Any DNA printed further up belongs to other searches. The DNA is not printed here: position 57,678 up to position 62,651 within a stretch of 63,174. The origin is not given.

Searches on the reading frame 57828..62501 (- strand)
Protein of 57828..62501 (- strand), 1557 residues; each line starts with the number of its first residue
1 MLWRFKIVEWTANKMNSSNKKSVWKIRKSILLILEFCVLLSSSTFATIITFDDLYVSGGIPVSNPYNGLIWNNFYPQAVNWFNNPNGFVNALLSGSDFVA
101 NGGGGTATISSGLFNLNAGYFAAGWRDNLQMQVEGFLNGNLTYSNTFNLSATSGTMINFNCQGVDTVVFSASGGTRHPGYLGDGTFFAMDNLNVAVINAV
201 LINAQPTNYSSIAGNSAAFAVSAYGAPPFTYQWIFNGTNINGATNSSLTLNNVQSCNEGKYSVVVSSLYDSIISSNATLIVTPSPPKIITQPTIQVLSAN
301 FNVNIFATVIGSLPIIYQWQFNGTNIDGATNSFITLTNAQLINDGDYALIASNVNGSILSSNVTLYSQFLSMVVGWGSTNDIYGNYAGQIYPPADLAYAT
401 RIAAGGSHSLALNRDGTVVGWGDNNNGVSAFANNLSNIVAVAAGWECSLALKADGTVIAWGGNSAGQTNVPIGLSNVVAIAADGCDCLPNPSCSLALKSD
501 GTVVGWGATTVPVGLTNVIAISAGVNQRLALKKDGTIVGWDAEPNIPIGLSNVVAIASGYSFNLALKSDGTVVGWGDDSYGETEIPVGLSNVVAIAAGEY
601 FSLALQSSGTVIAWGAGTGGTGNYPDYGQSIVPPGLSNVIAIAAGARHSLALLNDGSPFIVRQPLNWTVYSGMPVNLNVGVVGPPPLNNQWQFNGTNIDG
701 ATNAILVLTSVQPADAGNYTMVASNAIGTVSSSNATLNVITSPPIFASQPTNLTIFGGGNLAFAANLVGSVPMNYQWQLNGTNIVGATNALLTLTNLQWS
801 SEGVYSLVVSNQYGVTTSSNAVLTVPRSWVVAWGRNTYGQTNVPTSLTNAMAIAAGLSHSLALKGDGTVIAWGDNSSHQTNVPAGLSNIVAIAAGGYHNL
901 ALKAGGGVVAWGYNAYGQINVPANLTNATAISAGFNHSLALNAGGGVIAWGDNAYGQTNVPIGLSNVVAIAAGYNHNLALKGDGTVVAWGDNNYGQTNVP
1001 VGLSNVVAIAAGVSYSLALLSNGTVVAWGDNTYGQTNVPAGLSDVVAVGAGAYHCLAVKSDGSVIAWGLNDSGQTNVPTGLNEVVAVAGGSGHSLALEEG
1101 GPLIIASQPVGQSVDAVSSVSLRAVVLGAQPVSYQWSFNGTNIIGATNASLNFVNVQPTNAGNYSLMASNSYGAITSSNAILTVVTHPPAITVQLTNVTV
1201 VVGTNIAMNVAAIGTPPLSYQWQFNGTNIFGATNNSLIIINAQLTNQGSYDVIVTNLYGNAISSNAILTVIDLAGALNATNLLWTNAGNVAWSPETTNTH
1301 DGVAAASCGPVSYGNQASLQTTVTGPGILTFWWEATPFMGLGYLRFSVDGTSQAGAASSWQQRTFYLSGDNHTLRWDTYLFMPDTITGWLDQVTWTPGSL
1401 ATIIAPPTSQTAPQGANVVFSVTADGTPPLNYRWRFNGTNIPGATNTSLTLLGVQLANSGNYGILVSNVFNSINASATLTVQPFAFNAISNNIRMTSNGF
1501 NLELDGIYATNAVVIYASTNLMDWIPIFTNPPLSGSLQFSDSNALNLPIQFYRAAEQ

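Call 13: search_protein_families(library=pfam, proteins=[window:57828-62501:-], max_evalue=0.001)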
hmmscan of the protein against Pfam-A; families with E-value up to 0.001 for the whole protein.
window:57828-62501:- (1557 aa): 9 families
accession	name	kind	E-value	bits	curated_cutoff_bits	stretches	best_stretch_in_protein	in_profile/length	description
PF13540.12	RCC1_2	-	1.9e-99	323.7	22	10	967-996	1-30/30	Regulator of chromosome condensation (RCC1) repeat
PF25390.1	WD40_RLD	-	2.2e-97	327.1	150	4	831-1036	3-278/363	RCC1-like domain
PF13927.12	Ig_3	-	2.6e-59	198.1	30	6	1188-1256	1-78/78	Immunoglobulin domain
PF07679.22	I-set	-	3.9e-47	158.7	23.7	4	1189-1263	1-84/90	Immunoglobulin I-set domain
PF13895.12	Ig_2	-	2.2e-26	92.3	27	0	1106-1184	5-79/79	Immunoglobulin domain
PF00047.31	ig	-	2.1e-14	54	21.8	0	1128-1174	20-76/81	Immunoglobulin domain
PF07686.23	V-set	-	7.1e-12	45.9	26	0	787-825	70-108/109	Immunoglobulin V-set domain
PF00415.24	RCC1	-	2e-09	38.3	21.7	0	1061-1097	1-50/50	Regulator of chromosome condensation (RCC1) repeat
PF20418.3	Herpes_gE_N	-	6e-05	23.4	24.5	0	1219-1265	75-121/129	Alphaherpesvirus glycoprotein E N-terminal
